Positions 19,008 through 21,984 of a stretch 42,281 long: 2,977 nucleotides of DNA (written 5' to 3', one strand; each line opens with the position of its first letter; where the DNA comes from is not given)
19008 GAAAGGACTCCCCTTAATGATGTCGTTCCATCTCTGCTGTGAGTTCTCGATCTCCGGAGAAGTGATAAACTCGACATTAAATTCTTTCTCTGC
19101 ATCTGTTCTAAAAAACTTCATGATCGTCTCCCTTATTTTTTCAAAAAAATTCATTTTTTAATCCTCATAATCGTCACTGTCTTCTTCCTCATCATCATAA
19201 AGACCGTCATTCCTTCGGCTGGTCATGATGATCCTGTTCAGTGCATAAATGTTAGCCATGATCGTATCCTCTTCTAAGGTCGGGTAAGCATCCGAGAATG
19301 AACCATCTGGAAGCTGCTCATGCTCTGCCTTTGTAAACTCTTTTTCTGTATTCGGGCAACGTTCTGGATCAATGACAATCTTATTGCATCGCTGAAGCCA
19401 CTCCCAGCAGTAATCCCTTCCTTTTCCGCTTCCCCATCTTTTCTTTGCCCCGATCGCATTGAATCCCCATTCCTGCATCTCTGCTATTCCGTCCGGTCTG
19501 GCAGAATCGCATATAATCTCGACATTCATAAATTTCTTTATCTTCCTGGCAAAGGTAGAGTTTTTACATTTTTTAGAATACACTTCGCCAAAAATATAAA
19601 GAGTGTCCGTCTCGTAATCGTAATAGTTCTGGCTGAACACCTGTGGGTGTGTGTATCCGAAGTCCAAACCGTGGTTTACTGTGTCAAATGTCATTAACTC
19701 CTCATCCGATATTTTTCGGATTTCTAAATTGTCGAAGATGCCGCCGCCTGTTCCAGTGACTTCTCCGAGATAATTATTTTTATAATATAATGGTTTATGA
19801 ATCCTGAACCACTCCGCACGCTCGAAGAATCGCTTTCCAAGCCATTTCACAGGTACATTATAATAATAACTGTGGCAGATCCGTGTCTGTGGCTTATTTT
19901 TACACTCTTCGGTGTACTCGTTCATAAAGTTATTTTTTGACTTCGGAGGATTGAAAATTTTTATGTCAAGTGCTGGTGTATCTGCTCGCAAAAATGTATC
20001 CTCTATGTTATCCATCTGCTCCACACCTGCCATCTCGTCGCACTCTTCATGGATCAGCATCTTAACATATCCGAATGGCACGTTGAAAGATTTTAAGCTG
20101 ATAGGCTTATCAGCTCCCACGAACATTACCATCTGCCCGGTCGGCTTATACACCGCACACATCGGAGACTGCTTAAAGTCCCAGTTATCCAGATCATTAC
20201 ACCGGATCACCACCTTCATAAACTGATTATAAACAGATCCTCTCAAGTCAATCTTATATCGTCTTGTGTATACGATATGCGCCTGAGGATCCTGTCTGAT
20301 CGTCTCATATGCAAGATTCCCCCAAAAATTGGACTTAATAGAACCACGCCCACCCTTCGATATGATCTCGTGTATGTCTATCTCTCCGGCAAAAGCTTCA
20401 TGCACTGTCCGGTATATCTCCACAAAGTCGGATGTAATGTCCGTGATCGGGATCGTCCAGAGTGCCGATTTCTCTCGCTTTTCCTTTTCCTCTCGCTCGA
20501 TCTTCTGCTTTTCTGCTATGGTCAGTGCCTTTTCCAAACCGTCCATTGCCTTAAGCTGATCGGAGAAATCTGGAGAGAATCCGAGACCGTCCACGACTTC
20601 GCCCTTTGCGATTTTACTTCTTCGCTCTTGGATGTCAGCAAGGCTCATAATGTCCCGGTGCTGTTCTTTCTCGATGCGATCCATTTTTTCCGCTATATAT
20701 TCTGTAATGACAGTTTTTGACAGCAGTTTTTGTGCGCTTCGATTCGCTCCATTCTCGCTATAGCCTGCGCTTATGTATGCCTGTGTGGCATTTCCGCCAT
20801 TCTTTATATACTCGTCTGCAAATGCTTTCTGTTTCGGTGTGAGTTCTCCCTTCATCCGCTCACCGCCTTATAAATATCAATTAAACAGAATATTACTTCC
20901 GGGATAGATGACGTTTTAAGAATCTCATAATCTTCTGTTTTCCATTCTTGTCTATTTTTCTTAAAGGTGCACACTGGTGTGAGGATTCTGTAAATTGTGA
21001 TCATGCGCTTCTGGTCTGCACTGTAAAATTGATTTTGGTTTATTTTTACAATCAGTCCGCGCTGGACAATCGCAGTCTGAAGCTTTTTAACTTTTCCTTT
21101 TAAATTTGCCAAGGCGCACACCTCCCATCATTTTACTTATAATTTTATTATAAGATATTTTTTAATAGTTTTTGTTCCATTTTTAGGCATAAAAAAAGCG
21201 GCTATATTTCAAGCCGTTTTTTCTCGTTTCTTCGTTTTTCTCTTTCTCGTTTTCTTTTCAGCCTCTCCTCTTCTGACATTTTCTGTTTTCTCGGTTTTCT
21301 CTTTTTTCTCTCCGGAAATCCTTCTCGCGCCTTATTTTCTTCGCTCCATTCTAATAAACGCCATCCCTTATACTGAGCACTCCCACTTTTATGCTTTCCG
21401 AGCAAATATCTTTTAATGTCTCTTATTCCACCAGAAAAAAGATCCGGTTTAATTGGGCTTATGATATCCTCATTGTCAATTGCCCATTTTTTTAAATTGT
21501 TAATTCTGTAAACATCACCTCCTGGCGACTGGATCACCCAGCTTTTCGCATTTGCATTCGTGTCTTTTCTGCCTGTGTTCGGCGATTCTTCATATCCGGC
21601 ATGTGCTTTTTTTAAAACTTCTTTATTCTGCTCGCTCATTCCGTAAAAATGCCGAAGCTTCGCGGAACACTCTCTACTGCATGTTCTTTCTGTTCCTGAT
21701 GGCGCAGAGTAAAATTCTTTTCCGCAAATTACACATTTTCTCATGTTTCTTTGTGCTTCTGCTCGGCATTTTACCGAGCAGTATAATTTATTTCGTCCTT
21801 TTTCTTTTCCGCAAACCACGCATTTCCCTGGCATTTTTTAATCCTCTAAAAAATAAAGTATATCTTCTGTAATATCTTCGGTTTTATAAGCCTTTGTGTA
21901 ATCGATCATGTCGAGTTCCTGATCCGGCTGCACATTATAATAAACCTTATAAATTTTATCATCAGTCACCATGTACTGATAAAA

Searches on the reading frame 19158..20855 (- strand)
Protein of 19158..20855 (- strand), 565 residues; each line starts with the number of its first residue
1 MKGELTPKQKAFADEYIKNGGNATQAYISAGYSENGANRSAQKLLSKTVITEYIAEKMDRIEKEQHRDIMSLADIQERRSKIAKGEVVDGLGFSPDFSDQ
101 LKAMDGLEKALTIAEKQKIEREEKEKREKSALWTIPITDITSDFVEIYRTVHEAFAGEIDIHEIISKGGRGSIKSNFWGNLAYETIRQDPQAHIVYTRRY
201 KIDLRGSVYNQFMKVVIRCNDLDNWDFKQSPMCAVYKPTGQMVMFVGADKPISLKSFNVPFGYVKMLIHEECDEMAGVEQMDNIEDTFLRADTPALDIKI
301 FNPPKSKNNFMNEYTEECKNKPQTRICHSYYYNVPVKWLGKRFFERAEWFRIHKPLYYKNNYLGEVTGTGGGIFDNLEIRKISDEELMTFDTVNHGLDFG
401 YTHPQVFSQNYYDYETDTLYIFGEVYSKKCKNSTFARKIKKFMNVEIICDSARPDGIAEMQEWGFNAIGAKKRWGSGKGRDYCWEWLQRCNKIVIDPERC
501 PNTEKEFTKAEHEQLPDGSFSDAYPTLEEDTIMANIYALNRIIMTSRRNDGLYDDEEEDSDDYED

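Call 11: search_protein_families(library=pfam, max_evalue=0.01, proteins=[window:19158-20855:-])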
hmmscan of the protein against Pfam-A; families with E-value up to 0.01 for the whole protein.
window:19158-20855:- (565 aa): 2 families
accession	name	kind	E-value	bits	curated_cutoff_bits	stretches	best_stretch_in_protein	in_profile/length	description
PF03592.21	Terminase_2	-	1.9e-22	80.9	26.1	1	5-123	1-139/141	Terminase small subunit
PF04466.19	Terminase_3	-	4.2e-19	69.3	23.2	1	164-365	5-201/201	Phage terminase large subunit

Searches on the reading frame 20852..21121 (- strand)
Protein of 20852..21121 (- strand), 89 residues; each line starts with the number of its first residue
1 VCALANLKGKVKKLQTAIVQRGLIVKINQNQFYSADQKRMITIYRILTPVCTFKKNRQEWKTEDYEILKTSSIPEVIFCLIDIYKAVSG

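Call 11: search_protein_families(library=pfam, max_evalue=0.01, proteins=[window:20852-21121:-])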
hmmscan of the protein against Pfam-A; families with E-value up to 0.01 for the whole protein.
window:20852-21121:- (89 aa): 0 families

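Call 12: search_protein_families(library=phrogs, max_evalue=0.01, proteins=[window:20852-21121:-])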
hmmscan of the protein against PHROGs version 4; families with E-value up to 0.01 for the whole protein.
window:20852-21121:- (89 aa): 1 family
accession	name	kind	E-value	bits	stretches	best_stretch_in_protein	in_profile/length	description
phrog_33130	-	unknown function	6.1e-27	94.5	1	11-87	3-78/90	-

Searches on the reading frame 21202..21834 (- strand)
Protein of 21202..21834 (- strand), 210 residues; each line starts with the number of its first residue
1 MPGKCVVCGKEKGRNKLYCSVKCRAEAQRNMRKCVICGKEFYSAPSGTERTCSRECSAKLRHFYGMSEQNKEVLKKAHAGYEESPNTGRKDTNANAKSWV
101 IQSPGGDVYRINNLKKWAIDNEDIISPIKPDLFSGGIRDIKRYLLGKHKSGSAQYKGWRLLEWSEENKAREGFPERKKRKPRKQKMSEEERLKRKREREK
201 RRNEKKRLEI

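Call 11: search_protein_families(library=pfam, max_evalue=0.01, proteins=[window:21202-21834:-])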
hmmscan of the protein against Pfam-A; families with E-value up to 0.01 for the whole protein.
window:21202-21834:- (210 aa): 1 family
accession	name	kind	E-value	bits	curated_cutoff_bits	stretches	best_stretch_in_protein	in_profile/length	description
PF18912.6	DZR_2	-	0.0039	17.4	27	1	2-53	7-53/56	Double zinc ribbon domain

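Call 12: search_protein_families(library=phrogs, max_evalue=0.01, proteins=[window:21202-21834:-])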
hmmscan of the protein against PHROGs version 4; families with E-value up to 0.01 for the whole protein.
window:21202-21834:- (210 aa): 3 families
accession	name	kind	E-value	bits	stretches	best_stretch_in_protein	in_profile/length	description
phrog_1271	-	DNA, RNA and nucleotide metabolism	1.8e-12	48.3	1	4-75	179-248/361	HNH endonuclease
phrog_3794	-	unknown function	0.00017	22.1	1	31-59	8-36/50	-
phrog_15471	-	DNA, RNA and nucleotide metabolism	0.0032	18.3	1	8-74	108-182/183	HNH endonuclease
